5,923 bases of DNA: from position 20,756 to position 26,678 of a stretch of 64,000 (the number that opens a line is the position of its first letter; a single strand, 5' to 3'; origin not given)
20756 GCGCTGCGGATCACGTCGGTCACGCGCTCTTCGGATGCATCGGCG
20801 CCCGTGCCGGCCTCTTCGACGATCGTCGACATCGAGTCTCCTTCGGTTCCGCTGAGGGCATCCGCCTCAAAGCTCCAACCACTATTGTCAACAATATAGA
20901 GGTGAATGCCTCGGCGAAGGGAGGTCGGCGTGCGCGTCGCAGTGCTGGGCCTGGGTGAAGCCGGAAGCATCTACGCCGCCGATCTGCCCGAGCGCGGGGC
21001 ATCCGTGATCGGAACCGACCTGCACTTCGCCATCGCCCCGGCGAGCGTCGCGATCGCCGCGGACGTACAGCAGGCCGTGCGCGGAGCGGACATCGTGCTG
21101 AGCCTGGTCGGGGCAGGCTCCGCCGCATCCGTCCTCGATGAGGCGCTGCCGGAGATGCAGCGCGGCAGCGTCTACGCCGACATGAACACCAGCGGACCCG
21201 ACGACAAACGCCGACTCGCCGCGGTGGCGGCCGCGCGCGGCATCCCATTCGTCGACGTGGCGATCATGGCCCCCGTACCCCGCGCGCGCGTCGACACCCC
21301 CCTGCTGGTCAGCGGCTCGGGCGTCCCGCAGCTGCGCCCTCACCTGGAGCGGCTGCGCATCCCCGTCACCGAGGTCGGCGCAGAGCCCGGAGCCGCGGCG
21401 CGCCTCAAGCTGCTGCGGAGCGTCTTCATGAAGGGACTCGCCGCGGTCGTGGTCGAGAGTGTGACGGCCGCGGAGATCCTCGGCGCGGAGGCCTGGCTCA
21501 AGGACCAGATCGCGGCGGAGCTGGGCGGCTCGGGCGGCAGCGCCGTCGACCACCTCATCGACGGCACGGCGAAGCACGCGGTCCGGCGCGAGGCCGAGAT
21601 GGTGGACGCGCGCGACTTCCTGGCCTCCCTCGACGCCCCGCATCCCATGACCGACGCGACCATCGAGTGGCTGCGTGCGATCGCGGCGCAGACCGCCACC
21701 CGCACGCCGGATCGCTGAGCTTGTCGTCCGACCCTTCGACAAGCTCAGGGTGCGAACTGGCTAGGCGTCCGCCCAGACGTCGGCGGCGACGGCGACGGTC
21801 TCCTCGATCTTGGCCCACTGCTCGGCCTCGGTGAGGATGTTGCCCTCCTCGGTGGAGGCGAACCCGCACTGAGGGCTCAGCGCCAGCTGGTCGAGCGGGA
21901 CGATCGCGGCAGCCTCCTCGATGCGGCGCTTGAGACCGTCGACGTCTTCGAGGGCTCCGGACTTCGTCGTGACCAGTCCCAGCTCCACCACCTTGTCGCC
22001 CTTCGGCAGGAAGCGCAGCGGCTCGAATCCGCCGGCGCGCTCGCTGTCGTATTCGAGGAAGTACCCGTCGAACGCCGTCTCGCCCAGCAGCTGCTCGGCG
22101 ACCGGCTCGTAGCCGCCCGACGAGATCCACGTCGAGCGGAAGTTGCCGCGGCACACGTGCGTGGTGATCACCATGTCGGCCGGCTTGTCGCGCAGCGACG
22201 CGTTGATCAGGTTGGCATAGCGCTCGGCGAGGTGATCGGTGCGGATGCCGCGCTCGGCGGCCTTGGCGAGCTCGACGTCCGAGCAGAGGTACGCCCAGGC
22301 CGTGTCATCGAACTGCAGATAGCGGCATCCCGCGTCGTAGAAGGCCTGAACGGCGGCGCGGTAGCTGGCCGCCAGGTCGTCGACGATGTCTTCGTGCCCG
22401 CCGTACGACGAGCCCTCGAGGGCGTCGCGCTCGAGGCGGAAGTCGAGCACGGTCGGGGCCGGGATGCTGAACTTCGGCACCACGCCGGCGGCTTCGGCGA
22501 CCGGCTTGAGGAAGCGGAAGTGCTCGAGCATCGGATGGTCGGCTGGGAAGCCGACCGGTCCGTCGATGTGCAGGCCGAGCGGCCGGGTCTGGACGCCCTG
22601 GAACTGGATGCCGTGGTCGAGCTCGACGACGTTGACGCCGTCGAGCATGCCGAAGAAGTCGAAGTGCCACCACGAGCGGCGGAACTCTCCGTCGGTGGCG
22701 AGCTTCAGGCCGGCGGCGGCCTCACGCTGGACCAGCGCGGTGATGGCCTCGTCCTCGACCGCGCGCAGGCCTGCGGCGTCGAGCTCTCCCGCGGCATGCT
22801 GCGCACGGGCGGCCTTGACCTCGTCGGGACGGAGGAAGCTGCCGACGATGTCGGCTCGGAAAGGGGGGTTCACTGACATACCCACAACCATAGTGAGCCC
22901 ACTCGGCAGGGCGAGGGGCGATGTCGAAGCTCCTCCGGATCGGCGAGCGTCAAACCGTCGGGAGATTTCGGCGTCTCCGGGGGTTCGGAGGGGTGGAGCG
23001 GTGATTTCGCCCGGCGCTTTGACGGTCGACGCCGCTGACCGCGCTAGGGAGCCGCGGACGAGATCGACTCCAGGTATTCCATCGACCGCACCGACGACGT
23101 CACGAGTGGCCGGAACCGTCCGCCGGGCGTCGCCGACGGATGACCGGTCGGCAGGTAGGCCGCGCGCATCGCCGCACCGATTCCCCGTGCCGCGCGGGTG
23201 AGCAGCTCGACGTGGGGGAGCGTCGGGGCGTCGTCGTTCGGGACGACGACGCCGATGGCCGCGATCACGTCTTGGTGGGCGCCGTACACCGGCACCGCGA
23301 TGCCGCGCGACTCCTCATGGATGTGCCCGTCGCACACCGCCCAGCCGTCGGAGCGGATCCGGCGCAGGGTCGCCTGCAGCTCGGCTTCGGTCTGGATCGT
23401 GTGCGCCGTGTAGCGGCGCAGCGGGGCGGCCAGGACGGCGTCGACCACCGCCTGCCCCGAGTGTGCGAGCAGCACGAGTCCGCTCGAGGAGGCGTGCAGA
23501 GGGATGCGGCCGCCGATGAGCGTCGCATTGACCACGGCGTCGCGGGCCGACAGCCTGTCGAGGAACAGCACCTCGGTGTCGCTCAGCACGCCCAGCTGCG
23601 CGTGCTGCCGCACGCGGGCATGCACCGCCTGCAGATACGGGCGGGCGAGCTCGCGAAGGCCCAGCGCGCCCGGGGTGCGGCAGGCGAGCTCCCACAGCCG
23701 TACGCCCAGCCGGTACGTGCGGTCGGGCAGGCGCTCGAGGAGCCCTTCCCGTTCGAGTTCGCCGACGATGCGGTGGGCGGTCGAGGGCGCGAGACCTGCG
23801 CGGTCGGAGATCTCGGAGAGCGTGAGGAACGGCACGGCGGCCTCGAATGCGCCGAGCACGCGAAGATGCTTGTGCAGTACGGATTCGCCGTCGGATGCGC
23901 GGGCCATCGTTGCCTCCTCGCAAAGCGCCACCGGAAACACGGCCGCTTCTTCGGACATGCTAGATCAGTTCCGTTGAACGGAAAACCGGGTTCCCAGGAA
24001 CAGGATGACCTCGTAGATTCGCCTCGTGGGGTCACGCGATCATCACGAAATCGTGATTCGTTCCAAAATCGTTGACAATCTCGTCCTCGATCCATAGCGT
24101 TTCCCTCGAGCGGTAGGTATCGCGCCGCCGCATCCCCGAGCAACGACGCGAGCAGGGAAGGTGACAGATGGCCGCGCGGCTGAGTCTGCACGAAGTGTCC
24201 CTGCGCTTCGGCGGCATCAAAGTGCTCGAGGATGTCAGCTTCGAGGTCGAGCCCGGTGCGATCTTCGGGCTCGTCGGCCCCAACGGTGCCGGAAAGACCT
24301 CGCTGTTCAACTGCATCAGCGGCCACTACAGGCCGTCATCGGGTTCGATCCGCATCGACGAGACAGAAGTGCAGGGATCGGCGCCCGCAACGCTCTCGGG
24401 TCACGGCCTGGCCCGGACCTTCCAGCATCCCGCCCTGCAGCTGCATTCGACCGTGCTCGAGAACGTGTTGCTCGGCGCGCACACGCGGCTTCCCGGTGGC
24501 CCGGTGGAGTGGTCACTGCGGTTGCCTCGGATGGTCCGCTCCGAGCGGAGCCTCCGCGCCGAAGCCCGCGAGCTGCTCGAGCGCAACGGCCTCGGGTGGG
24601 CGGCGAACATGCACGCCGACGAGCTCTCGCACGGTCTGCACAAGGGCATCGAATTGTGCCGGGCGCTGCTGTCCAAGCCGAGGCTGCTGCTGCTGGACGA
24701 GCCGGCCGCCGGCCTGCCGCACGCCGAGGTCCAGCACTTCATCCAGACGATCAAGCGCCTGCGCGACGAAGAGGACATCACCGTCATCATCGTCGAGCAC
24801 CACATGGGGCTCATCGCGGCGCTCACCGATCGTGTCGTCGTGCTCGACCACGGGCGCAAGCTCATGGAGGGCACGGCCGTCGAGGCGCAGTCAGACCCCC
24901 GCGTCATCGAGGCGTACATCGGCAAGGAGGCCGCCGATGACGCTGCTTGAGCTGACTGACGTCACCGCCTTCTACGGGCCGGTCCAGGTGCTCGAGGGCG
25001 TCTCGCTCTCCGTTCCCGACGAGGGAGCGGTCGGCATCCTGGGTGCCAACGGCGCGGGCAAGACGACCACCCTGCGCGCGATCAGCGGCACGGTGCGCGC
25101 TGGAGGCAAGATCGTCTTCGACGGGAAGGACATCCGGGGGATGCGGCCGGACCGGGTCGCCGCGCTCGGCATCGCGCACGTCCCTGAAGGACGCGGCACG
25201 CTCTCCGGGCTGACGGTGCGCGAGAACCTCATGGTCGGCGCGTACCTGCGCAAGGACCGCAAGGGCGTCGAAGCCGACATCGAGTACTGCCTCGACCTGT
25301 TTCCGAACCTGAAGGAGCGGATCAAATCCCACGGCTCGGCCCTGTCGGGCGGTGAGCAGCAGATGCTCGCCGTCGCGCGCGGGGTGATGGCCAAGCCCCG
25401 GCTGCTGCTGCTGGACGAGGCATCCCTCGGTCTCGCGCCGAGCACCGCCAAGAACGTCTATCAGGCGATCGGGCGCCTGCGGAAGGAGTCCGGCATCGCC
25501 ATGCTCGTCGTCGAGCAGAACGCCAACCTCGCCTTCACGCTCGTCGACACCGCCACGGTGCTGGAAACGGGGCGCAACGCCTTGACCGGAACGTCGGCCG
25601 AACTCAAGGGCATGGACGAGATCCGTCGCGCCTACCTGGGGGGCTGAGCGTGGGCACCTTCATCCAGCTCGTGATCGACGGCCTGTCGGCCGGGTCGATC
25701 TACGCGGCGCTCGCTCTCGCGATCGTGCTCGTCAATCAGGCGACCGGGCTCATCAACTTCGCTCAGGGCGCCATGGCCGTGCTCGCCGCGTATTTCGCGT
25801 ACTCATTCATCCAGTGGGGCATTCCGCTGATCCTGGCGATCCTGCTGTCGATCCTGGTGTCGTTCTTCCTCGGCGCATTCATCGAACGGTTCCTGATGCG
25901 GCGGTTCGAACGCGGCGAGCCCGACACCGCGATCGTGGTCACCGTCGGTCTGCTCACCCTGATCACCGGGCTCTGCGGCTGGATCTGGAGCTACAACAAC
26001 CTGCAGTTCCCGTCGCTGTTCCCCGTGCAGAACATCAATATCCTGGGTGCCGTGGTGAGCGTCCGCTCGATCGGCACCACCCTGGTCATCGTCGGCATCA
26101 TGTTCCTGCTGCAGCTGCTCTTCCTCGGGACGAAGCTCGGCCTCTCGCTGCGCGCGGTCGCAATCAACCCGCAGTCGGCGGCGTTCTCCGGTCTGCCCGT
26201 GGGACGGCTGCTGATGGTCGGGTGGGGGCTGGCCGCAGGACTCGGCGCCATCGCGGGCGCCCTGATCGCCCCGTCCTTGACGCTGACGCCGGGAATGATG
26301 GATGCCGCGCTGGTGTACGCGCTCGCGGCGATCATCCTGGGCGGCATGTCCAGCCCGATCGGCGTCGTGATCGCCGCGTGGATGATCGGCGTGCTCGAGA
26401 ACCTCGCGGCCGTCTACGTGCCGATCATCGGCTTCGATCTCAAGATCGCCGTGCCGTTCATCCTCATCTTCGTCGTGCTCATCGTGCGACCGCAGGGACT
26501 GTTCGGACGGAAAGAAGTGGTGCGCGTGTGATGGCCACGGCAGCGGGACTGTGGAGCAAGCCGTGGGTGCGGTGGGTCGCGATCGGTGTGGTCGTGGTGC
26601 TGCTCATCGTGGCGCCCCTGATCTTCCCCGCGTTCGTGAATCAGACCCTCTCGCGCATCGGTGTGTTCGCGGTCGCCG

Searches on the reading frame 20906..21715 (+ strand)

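Call 55: search_protein_families(library=pfam, proteins=[window:20906-21715:+], max_evalue=0.0001)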
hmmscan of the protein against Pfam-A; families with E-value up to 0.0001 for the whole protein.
window:20906-21715:+ (270 aa): 2 families
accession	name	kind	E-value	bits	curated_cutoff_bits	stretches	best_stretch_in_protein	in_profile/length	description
PF03446.21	NAD_binding_2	-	1.3e-13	51.7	21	1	10-138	1-138/161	NAD binding domain of 6-phosphogluconate dehydrogenase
PF09130.16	DUF1932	-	5.2e-10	39.5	25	1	189-258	1-69/70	Domain of unknown function (DUF1932)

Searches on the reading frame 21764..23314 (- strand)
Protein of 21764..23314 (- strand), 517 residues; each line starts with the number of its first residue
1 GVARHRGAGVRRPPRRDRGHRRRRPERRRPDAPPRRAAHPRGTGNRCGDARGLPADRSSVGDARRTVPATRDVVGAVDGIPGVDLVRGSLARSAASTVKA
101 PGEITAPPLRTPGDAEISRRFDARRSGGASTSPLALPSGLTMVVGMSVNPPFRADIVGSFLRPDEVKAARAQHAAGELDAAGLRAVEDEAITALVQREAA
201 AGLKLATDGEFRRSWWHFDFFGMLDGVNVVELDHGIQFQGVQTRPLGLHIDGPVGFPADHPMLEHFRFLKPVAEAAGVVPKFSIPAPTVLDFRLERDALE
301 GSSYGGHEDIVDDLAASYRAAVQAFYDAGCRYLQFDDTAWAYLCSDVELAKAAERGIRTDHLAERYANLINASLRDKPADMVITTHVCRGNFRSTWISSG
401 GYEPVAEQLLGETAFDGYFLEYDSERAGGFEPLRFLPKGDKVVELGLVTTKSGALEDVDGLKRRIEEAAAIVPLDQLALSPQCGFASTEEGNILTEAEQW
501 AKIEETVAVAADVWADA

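Call 55: search_protein_families(library=pfam, proteins=[window:21764-23314:-], max_evalue=0.0001)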
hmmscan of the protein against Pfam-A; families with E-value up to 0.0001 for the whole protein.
window:21764-23314:- (517 aa): 1 family
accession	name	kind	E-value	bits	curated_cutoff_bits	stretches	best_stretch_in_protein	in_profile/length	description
PF01717.24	Meth_synt_2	-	1.3e-12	48.1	21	1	156-490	5-308/324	Cobalamin-independent synthase, Catalytic domain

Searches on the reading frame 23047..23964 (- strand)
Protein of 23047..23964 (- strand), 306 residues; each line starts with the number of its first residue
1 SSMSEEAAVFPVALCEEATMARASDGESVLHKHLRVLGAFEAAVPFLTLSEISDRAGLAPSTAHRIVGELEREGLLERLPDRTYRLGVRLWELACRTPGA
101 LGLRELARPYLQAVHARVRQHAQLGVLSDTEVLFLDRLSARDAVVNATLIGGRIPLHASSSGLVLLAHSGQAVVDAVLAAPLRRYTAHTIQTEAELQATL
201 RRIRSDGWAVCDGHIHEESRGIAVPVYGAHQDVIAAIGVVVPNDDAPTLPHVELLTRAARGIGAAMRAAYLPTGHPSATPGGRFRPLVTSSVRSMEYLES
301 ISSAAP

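Call 55: search_protein_families(library=pfam, proteins=[window:23047-23964:-], max_evalue=0.0001)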
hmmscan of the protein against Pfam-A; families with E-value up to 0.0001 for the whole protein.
window:23047-23964:- (306 aa): 5 families
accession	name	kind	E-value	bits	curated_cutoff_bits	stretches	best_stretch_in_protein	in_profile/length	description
PF01614.24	IclR_C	-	4e-29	101.8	24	1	101-243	7-150/174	Bacterial transcriptional regulator IclR C-terminal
PF09339.16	HTH_IclR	-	2.3e-13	50.1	22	1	31-79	3-51/52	IclR helix-turn-helix domain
PF12802.13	MarR_2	-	4.2e-07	30.5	27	1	33-82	7-56/61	MarR family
PF13412.12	HTH_24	-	3.6e-06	26.9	21.9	1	45-77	16-48/48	Winged helix-turn-helix DNA-binding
PF01047.28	MarR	-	5.6e-05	23.4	24.6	0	47-81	18-52/59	MarR family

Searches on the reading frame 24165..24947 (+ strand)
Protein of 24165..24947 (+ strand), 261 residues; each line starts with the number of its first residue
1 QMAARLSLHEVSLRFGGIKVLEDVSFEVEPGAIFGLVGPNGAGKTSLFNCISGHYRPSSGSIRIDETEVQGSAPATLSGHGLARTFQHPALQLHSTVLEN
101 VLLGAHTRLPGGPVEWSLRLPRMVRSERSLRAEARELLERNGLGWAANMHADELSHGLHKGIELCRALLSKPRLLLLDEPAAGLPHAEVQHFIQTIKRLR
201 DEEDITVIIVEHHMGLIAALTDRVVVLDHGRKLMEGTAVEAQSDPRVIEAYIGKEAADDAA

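Call 55: search_protein_families(library=pfam, proteins=[window:24165-24947:+], max_evalue=0.0001)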
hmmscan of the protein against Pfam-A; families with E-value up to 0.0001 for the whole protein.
window:24165-24947:+ (261 aa): 5 families
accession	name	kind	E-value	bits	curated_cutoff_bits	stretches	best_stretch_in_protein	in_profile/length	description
PF00005.33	ABC_tran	-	4e-30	105.6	25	1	21-181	1-136/137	ABC transporter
PF12399.14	BCA_ABC_TP_C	-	1.8e-07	31.1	25.5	1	231-257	1-27/27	Branched-chain amino acid ATP-binding cassette transporter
PF13304.12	AAA_21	-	2e-07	31.8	27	0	33-52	1-20/304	AAA domain, putative AbiEii toxin, Type IV TA system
PF13476.12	AAA_23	-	8.9e-06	26.9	27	1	13-52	2-40/201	AAA domain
PF02463.25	SMC_N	-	7.2e-05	22.7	40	0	23-51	17-44/220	RecF/RecN/SMC N terminal domain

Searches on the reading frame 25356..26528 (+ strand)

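Call 55: search_protein_families(library=pfam, proteins=[window:25356-26528:+], max_evalue=0.0001)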
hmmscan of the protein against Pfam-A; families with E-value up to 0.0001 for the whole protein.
window:25356-26528:+ (391 aa): 1 family
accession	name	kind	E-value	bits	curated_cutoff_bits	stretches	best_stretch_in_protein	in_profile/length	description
PF02653.21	BPD_transp_2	-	3.5e-27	95.6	26.8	1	107-375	3-269/269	Branched-chain amino acid transport system / permease component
